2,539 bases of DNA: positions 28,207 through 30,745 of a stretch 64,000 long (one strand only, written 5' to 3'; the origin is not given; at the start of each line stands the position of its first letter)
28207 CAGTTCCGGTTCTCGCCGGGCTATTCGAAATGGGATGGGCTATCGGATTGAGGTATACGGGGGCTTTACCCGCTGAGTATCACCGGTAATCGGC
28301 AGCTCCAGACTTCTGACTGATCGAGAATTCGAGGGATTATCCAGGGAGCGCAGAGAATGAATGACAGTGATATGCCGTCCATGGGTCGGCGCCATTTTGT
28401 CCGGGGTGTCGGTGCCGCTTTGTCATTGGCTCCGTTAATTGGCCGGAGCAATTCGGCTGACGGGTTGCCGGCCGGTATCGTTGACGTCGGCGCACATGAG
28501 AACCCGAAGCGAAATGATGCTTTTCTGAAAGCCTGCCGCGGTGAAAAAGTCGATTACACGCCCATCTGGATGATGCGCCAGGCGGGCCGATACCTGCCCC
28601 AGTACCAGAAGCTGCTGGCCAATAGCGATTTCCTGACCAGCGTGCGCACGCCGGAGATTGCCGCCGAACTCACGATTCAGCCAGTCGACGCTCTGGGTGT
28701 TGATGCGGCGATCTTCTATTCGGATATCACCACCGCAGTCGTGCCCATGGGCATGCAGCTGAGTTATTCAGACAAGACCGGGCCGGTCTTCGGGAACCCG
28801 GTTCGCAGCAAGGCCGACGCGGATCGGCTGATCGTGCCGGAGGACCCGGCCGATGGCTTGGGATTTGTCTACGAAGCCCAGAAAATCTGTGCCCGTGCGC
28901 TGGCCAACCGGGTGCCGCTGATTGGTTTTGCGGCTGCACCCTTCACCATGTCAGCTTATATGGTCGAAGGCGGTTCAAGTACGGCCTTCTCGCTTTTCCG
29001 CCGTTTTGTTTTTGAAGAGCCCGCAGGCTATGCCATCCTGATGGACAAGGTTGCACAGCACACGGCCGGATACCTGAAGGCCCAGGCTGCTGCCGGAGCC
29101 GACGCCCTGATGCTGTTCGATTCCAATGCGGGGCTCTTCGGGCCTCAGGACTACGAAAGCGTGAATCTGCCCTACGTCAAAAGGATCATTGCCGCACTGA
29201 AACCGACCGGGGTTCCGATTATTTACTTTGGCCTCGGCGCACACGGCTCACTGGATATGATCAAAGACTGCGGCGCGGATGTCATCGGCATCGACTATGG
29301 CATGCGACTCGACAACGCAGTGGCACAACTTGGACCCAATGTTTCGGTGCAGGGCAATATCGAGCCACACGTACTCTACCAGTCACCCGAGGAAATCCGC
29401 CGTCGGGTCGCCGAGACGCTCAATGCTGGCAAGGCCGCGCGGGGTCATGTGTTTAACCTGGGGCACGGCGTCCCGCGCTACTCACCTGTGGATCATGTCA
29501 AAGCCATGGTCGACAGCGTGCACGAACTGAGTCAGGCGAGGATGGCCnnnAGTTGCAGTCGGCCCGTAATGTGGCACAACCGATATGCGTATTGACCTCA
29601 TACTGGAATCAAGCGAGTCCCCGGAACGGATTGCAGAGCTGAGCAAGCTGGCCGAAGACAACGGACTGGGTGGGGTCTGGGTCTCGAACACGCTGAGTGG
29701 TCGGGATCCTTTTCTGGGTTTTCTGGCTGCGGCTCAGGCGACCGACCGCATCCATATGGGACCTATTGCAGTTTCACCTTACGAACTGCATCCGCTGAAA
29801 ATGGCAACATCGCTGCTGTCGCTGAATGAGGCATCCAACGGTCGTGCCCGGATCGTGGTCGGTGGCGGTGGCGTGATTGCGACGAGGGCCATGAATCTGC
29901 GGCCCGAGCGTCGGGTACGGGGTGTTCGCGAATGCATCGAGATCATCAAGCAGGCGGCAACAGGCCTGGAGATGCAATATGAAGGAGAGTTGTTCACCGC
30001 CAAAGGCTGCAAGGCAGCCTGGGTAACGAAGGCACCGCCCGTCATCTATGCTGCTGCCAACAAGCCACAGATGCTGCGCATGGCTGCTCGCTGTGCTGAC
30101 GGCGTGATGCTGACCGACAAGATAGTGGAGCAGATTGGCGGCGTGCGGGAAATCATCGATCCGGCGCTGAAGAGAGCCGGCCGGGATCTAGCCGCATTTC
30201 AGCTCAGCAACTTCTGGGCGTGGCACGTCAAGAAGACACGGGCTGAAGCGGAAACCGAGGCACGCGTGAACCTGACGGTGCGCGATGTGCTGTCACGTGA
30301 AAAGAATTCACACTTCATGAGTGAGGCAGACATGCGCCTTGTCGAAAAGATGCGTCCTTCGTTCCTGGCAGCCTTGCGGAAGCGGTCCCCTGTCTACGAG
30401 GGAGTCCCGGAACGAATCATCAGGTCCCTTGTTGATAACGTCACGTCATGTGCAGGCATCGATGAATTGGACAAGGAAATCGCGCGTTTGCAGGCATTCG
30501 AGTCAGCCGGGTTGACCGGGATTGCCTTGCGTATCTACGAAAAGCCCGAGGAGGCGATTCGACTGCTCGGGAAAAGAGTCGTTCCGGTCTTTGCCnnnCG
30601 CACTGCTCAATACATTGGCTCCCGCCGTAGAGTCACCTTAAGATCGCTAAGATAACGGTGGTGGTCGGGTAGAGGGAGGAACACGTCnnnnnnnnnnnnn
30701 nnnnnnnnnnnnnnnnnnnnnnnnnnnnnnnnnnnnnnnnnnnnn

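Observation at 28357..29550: HemE-type uroporphyrinogen decarboxylase with a twin-arginine export signal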

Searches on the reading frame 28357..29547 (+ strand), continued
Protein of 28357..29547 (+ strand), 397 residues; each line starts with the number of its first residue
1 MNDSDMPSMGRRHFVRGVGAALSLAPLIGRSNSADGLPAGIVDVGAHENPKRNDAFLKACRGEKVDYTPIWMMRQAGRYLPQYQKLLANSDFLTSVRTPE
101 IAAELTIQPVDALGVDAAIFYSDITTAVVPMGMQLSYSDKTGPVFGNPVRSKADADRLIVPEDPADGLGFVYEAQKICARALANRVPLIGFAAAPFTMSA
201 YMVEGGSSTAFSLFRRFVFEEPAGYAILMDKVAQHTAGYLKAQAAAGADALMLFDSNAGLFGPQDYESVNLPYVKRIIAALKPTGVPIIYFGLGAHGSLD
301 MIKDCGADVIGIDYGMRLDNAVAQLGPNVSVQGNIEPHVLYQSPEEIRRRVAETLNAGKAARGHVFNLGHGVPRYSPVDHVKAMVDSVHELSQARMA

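Call 68: search_protein_families(library=pfam, proteins=[L100:185-697:+, L100:733-1743:+, L100:1667-2371:+, L100:2408-3256:+, L100:3272-4192:+, L100:6821-7996:-, L100:8024-8863:-, L100:8875-9630:-, L100:9630-10163:-, L011:6391-6951:+], max_evalue=0.001)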
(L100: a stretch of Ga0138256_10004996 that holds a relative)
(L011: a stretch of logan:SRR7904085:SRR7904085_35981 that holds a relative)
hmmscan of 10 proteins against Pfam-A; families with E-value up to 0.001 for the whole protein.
L100:185-697:+ (171 aa): 3 families
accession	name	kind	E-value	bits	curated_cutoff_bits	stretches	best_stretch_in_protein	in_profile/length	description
PF00106.31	adh_short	-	8.8e-15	55.1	26.6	1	13-91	1-80/195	short chain dehydrogenase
PF13561.12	adh_short_C2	-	6.6e-10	39.4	27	1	22-91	6-74/236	Enoyl-(Acyl carrier protein) reductase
PF08659.16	KR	-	0.00013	22.4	22.6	1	14-88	2-81/180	KR domain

L100:733-1743:+ (337 aa): 1 family
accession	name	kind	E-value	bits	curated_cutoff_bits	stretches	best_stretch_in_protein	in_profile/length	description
PF00296.26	Bac_luciferase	-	1e-35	124.1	27.9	1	9-310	17-313/314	Luciferase-like monooxygenase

L100:1667-2371:+ (235 aa): 1 family
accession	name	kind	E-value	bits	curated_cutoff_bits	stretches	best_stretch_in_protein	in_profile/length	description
PF13590.11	DUF4136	-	3.4e-27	96.2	32.8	1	81-229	5-151/152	Domain of unknown function (DUF4136)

L100:2408-3256:+ (283 aa): 2 families
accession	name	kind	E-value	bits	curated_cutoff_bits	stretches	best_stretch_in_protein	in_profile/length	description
PF01243.27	PNPOx_N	-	7.1e-10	39.7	28.1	1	129-258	2-118/120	Pyridoxamine 5'-phosphate oxidase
PF12900.13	Pyridox_ox_2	-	7.2e-05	23.2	27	1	144-256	17-136/140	Pyridoxamine 5'-phosphate oxidase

L100:3272-4192:+ (307 aa): 1 family
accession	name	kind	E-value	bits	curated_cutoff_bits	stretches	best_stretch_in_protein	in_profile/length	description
PF02602.20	HEM4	-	2e-40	138.8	27.5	1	62-290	3-225/231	Uroporphyrinogen-III synthase HemD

L100:6821-7996:- (392 aa): 10 families
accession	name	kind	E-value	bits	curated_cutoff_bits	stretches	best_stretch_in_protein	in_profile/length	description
PF01494.25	FAD_binding_3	-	5.5e-21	75.6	22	1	6-313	3-316/349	FAD binding domain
PF00890.30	FAD_binding_2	-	1.2e-06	28.4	20.4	1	6-37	1-32/414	FAD binding domain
PF07992.20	Pyr_redox_2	-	4e-06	26.9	26.1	1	6-43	2-39/291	Pyridine nucleotide-disulphide oxidoreductase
PF13450.12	NAD_binding_8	-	4.4e-06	27.3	21.9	1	9-38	1-30/68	NAD(P)-binding Rossmann-like domain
PF01266.30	DAO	-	9.9e-06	25.7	27.9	1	6-35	1-30/353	FAD dependent oxidoreductase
PF13738.12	Pyr_redox_3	-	5.4e-05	23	30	1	8-35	1-29/305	Pyridine nucleotide-disulphide oxidoreductase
PF01946.23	Thi4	-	0.00018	21.3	26.2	1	4-35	17-49/235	Thi4 family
PF03486.20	HI0933_like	-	0.00019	21.4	50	1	6-36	2-32/244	HI0933-like protein Rossmann domain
PF00070.33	Pyr_redox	-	0.00023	22.1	22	1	7-40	2-35/82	Pyridine nucleotide-disulphide oxidoreductase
PF05834.18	Lycopene_cycl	-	0.00045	19.9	23.4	1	6-35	1-32/380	Lycopene cyclase protein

L100:8024-8863:- (280 aa): 3 families
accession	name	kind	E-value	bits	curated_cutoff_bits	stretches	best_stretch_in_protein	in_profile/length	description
PF13545.12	HTH_Crp_2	-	1.1e-18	67.4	27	1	182-255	1-69/70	Crp-like helix-turn-helix domain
PF00027.35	cNMP_binding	-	1e-15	57.9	27.5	1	69-150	4-86/89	Cyclic nucleotide-binding domain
PF00325.26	Crp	-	2.1e-13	50.1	21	1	207-238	1-32/32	Bacterial regulatory proteins, crp family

L100:8875-9630:- (252 aa): 2 families
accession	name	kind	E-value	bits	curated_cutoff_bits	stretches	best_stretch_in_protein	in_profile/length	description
PF00072.30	Response_reg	-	1e-28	100.2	30.2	1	8-117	1-110/111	Response regulator receiver domain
PF04397.21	LytTR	-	5.5e-19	68.6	22.6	1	150-242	5-97/98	LytTr DNA-binding domain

L100:9630-10163:- (178 aa): 1 family
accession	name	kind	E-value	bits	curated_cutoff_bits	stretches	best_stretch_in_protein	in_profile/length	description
PF06580.19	His_kinase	-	1.8e-10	41.3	25.2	1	1-61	19-81/81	Histidine kinase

L011:6391-6951:+ (187 aa): 1 family
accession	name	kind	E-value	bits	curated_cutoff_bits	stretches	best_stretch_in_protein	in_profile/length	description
PF01243.27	PNPOx_N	-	1.9e-06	28.7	28.1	1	105-165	2-60/120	Pyridoxamine 5'-phosphate oxidase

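Call 72: search_solved_structures(query=L007:7469-9865:+, max_evalue=0.00001)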
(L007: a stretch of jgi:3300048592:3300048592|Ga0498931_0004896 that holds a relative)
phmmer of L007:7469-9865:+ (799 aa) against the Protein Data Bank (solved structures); distinct sequences matched with E-value up to 0.00001: 23.
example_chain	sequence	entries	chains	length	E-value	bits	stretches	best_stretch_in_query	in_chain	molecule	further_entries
5fp1_A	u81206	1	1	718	2.5e-17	65.8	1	521-749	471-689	TONB-DEPENDENT SIDEROPHORE RECEPTOR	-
5nec_A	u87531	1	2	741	5e-14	54.9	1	523-752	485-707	TonB-dependent siderophore receptor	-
4epa_A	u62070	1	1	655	5.8e-14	54.6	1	32-232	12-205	Pesticin receptor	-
6e4v_A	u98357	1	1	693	1.4e-10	43.5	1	557-768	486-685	FhuE receptor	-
9rvq_A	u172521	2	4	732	3.6e-10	42.1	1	33-163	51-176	TonB-dependent receptor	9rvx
6bpm_C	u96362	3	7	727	1.1e-09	40.5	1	48-172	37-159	Catecholate siderophore receptor Fiu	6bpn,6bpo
2iah_A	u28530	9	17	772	1.7e-09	39.8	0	564-631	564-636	Ferripyoverdine receptor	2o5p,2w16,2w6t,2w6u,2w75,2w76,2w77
2hdf_A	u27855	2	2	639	1.9e-09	39.7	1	34-171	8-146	Colicin I receptor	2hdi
5odw_A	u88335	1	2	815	2.1e-09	39.6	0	564-631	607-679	Ferripyoverdine receptor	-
9nn6_A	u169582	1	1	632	3.7e-09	38.8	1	35-172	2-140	Colicin I receptor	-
1xkh_A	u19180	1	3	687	8.5e-09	37.6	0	564-631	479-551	Ferripyoverdine receptor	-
3rgm_A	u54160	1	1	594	5.4e-07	31.6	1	30-178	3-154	Vitamin B12 transporter BtuB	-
1nqe_A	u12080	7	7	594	6.2e-07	31.4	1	30-179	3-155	Vitamin B12 receptor | Vitamin B12 transporter btuB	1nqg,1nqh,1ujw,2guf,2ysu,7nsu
1nqf_A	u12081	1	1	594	6.2e-07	31.4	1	30-179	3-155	Vitamin B12 receptor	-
3rgn_A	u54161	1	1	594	6.2e-07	31.4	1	30-179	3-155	Vitamin B12 transporter BtuB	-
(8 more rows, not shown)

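Call 73: search_solved_structures(query=L098:1724-2527:+, max_evalue=1)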
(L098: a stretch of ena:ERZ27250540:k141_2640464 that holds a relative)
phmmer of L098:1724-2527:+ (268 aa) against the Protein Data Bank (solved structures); distinct sequences matched with E-value up to 1: 3.
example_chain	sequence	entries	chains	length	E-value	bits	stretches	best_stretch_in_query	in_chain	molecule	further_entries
3ec6_A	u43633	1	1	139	1.7e-05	27.5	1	105-238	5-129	General stress protein 26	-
6n4v_Af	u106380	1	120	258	0.086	15.3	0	97-143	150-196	Coat protein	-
8db4_C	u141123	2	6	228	0.94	11.9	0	171-235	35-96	22S1 Heavy chain | Fab 22S1 heavy chain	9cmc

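Call 74: search_solved_structures(query=A2, max_evalue=0.01)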
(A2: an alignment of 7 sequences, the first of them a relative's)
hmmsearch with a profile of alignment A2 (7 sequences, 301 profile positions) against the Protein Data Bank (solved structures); distinct sequences matched with E-value up to 0.01: 0.

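Call 79: fold_search(model_id=the predicted structure, library=pdb)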
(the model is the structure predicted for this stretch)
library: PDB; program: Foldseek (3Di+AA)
matches with E <= 10: 1755; with E <= 0.001: 94
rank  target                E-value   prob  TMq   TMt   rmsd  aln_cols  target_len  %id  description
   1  1jpi                  3.9e-34  1.00  0.83  0.92   1.9       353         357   39  Phe232Leu mutant of human UROD, human uroporphyrinogen III decarboxylase (released 2001-12-19)
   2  1r3y                  7.4e-34  1.00  0.83  0.92   1.9       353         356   39  Uroporphyrinogen Decarboxylase in complex with coproporphyrinogen-III (released 2003-12-09)
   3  1jpk                  9.1e-34  1.00  0.83  0.92   1.9       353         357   39  Gly156Asp mutant of Human UroD, human uroporphyrinogen III decarboxylase (released 2001-12-19)
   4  6w2o                  2.0e-33  1.00  0.82  0.92   2.1       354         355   40  Crystal structure of uroporphyrinogen III decarboxylate (hemE) from Stenotrophomonas maltophilia (released 2020-04-22)
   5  3gw3                  2.1e-33  1.00  0.83  0.92   1.9       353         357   39  human UROD mutant K297N (released 2009-07-07)
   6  1jph                  2.1e-33  1.00  0.83  0.92   1.9       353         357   39  Ile260Thr mutant of Human UroD, human uroporphyrinogen III decarboxylase (released 2001-12-19)
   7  1r3w                  2.2e-33  1.00  0.83  0.92   1.9       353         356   39  Uroporphyrinogen Decarboxylase Y164F mutant in complex with coproporphyrinogen-III (released 2003-12-09)
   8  1r3r                  3.4e-33  1.00  0.83  0.92   1.9       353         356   39  Uroporphyrinogen Decarboxylase with mutation D86N (released 2003-12-09)
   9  1r3s                  3.6e-33  1.00  0.83  0.92   1.9       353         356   39  Uroporphyrinogen Decarboxylase single mutant D86G in complex with coproporphyrinogen-I (released 2003-12-09)
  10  1r3v                  3.6e-33  1.00  0.83  0.92   1.9       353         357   39  Uroporphyrinogen Decarboxylase single mutant D86E in complex with coproporphyrinogen-I (released 2003-12-09)
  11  3cyv                  8.4e-33  1.00  0.84  0.95   1.7       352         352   40  Crystal structure of uroporphyrinogen decarboxylase from Shigella flexineri: new insights into its catalytic mechanism (released 2009-04-28)
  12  3gvv                  1.7e-32  1.00  0.83  0.92   1.9       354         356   39  Single-chain UROD Y164G (GY) mutation (released 2009-07-07)
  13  2q71                  1.9e-32  1.00  0.83  0.92   1.9       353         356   39  Uroporphyrinogen Decarboxylase G168R single mutant enzyme in complex with coproporphyrinogen-III (released 2007-06-19)
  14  3gw0                  2.1e-32  1.00  0.84  0.93   1.9       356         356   39  UROD mutant G318R (released 2009-07-07)
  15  1uro                  3.5e-32  1.00  0.83  0.92   1.9       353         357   39  UROPORPHYRINOGEN DECARBOXYLASE (released 1998-08-26)
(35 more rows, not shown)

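Call 85: predict_structure(alignment_id=A3)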
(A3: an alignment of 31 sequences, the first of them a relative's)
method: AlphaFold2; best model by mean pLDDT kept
length: 308 residues; sequences in the alignment: 31
mean_pLDDT: 90.7   pTM: 0.79
mean pLDDT of the five models: 90.7, 90.6, 89.6, 89.1, 88.5
residues with pLDDT >= 90: 240; 70-90: 36; 50-70: 30; < 50: 2
segments of 3 or more residues with pLDDT < 50: none
pLDDT, mean of each block of 10 residues (from residue 1): 61 65 53 72 96 92 97 96 96 97 96 97 94 93 94 94 98 98 91 96 98 94 96 97 93 90 94 94 93 96 91
secondary structure, 60 per line:
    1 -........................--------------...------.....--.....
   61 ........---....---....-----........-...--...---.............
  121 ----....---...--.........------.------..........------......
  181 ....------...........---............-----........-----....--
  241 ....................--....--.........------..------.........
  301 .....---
elements in order: H2-25 E49-53 H56-68 E72-75 E79-82 H88-95 E102-104 H108-120 H125-128 E132-134 H137-145 H159-168 E175-184 H191-201 E205-216 H222-229 E235-238 H241-260 E263-266 H269-277 H292-305

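Call 87: fold_search(model_id=the predicted structure, library=pdb)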
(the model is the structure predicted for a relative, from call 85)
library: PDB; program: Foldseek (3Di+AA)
matches with E <= 10: 1436; with E <= 0.001: 33
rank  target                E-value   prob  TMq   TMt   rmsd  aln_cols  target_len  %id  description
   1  1wcx                  3.1e-15  1.00  0.62  0.74   4.0       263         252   21  Crystal Structure of Mutant Uroporphyrinogen III Synthase from an Extremely Thermophilic Bacterium Thermus thermophilus  (released 2005-05-06)
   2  3d8r                  1.1e-14  1.00  0.46  0.54   7.9       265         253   22  Thermus thermophilus Uroporphyrinogen III Synthase (released 2008-08-05)
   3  1wd7_B                2.2e-14  1.00  0.45  0.53   7.3       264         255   22  Crystal Structure of Uroporphyrinogen III Synthase from an Extremely Thermophilic Bacterium Thermus thermophilus HB8 ( (released 2004-11-12)
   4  1wd7_A                5.1e-14  1.00  0.48  0.55   6.6       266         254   21  Crystal Structure of Uroporphyrinogen III Synthase from an Extremely Thermophilic Bacterium Thermus thermophilus HB8 ( (released 2004-11-12)
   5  3d8t_B                2.1e-13  1.00  0.41  0.49   8.2       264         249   22  Thermus thermophilus Uroporphyrinogen III Synthase (released 2008-08-12)
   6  3d8s                  3.1e-13  1.00  0.43  0.50   7.3       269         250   22  Thermus thermophilus Uroporphyrinogen III Synthase (released 2008-08-05)
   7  1jr2_A                5.8e-13  1.00  0.54  0.61   5.6       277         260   15  Structure of Uroporphyrinogen III Synthase (released 2001-11-07)
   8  3re1_B                1.4e-12  1.00  0.68  0.80   3.5       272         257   14  Crystal structure of uroporphyrinogen III synthase from Pseudomonas syringae pv. tomato DC3000 (released 2011-06-22)
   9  3d8t_A                1.9e-12  1.00  0.43  0.50   7.8       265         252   22  Thermus thermophilus Uroporphyrinogen III Synthase (released 2008-08-12)
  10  3re1_A                6.6e-12  1.00  0.65  0.78   4.1       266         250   14  Crystal structure of uroporphyrinogen III synthase from Pseudomonas syringae pv. tomato DC3000 (released 2011-06-22)
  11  4es6                  2.0e-11  1.00  0.64  0.77   3.9       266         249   15  Crystal structure of HemD (PA5259) from Pseudomonas aeruginosa (PAO1) at 2.22 A resolution (released 2013-01-09)
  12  3mw8                  7.4e-10  1.00  0.52  0.64   5.6       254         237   13  Crystal structure of an UROPORPHYRINOGEN-III SYNTHASE (Sama_3255) from SHEWANELLA AMAZONENSIS SB2B at 1.65 A resolution (released 2010-05-19)
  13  3d02                  4.2e-05  0.97  0.24  0.24  23.1       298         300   12  Crystal structure of periplasmic sugar-binding protein (YP_001338366.1) from Klebsiella pneumoniae subsp. pneumoniae MGH (released 2008-05-27)
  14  6e7u_C                2.0e-04  0.90  0.23  0.21  23.5       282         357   11  Heterodimer of the GluN1b-GluN2B NMDA receptor amino-terminal domains bound to allosteric inhibitor 93-31 (released 2019-01-30)
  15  9i1m                  3.4e-04  0.85  0.23  0.24  23.1       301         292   12  Structure of AauA, a sugar-binding protein with its substrate (released 2025-07-16)
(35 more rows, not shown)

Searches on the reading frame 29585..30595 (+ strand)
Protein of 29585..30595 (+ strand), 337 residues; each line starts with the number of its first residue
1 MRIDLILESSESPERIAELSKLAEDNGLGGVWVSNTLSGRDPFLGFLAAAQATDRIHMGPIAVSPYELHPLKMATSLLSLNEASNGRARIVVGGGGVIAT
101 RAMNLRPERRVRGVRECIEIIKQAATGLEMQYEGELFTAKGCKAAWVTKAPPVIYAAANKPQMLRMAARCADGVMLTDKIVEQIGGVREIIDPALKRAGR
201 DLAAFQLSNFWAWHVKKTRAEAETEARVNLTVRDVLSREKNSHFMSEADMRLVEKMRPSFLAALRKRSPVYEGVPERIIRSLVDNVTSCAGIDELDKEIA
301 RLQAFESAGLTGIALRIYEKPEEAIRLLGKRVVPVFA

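Call 3: search_protein_families(library=pfam, proteins=[window:29585-30595:+], max_evalue=0.01)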
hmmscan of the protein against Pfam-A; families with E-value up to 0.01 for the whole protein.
window:29585-30595:+ (337 aa): 1 family
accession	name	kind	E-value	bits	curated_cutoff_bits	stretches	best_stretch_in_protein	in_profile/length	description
PF00296.26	Bac_luciferase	-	8.6e-41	140.7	27.9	1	9-245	17-250/314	Luciferase-like monooxygenase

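Call 4: search_protein_families(library=ncbifam, proteins=[window:29585-30595:+], max_evalue=0.01)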
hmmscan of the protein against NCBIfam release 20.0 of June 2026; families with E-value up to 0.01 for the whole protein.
window:29585-30595:+ (337 aa): 25 families
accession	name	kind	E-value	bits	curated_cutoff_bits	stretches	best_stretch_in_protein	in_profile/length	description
NF002619.0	PRK02271.1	equivalog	3.2e-38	131.8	276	1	10-229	10-229/329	5,10-methylenetetrahydromethanopterin reductase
TIGR03555.1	F420_mer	equivalog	4.2e-32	111.8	348.7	1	10-334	8-325/325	5,10-methylenetetrahydromethanopterin reductase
TIGR04024.1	F420_NP1902A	hypoth_equivalog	9.5e-23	80.4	345.4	1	5-175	6-177/330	TIGR04024 family LLM class F420-dependent oxidoreductase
TIGR03842.1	F420_CPS_4043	hypoth_equivalog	1.3e-19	70.5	295.45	1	5-334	4-327/329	TIGR03842 family LLM class F420-dependent oxidoreductase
TIGR03619.1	F420_Rv2161c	subfamily_domain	3.9e-19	69.2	166.9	1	38-226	42-236/247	TIGR03619 family F420-dependent LLM class oxidoreductase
TIGR03564.1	F420_MSMEG_4879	subfamily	5.4e-18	65.6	234.25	1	20-200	5-183/265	TIGR03564 family F420-dependent LLM class oxidoreductase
TIGR03621.1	F420_MSMEG_2516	subfamily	4.8e-16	58.7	213.15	1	1-180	1-179/295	TIGR03621 family F420-dependent LLM class oxidoreductase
TIGR03857.1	F420_MSMEG_2249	hypoth_equivalog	1.6e-15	57.2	218.4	1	8-211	8-212/329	TIGR03857 family LLM class F420-dependent oxidoreductase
TIGR03841.1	F420_Rv3093c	subfamily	2.3e-15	56.8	213.65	1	13-314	9-293/298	LLM class F420-dependent oxidoreductase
TIGR03617.1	F420_MSMEG_2256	subfamily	4.3e-14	52.2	278.15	1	22-222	3-212/318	TIGR03617 family F420-dependent LLM class oxidoreductase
TIGR04465.1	ArgArg_F420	equivalog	5.1e-12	45.5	470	1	23-204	69-261/364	F420-dependent hydroxymycolic acid dehydrogenase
TIGR03885.1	flavin_revert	hypoth_equivalog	1.3e-11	44.2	398.7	1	45-239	51-245/315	TIGR03885 family FMN-dependent LLM class oxidoreductase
TIGR03557.1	F420_G6P_family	subfamily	2.2e-10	40.2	210.4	1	13-184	12-195/316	TIGR03557 family F420-dependent LLM class oxidoreductase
TIGR03560.1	F420_Rv1855c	subfamily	1.1e-09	38.4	231.4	1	44-208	54-225/227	TIGR03560 family F420-dependent LLM class oxidoreductase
TIGR03860.1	FMN_nitrolo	subfamily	1.5e-09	37.1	279.7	1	129-240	185-294/422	NtaA/DmoA family FMN-dependent monooxygenase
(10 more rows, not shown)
